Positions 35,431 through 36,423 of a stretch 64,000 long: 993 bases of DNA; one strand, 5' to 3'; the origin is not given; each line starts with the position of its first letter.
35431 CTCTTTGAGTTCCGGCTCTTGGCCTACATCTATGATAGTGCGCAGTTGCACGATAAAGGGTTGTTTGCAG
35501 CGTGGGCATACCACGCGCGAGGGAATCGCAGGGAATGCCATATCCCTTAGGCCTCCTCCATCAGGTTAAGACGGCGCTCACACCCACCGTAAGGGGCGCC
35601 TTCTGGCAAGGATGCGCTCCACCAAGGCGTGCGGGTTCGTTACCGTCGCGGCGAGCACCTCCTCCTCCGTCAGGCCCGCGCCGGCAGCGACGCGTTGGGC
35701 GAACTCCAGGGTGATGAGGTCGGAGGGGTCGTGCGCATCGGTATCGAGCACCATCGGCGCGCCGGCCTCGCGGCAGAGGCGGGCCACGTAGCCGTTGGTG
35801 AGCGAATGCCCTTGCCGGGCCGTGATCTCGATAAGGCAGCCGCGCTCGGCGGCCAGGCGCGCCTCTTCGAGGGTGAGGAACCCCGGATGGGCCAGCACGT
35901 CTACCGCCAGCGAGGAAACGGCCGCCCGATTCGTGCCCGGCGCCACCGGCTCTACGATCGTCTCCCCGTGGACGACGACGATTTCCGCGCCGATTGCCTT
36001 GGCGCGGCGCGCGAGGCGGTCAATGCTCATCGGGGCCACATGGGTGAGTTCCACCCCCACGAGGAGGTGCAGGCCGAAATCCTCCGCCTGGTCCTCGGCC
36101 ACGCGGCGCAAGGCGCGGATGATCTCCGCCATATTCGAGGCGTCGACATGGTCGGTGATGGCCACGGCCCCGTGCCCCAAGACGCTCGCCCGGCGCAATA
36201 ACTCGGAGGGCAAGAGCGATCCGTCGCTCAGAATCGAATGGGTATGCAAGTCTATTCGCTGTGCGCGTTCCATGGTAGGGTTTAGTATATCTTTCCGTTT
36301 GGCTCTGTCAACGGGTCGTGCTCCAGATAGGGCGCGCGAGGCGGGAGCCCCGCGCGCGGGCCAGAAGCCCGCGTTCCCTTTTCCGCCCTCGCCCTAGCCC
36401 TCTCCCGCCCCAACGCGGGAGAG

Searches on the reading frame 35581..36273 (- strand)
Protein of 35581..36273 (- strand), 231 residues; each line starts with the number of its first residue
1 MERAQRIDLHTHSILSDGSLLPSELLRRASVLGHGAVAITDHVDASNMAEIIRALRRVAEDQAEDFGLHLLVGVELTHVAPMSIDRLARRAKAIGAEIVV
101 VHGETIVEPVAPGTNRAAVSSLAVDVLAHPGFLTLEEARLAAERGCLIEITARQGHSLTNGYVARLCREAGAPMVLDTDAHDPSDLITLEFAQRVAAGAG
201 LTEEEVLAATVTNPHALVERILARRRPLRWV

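Call 16: search_protein_families(library=pfam, proteins=[window:35581-36273:-], max_evalue=0.00001)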
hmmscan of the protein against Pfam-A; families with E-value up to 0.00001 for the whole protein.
window:35581-36273:- (231 aa): 2 families
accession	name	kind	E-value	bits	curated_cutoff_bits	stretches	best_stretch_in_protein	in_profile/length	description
PF02811.25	PHP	-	6.3e-09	36.8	26.4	1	8-79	1-66/164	PHP domain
PF01876.22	RNase_P_p30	-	5.3e-06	26.5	35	0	17-151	10-144/214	RNase P subunit p30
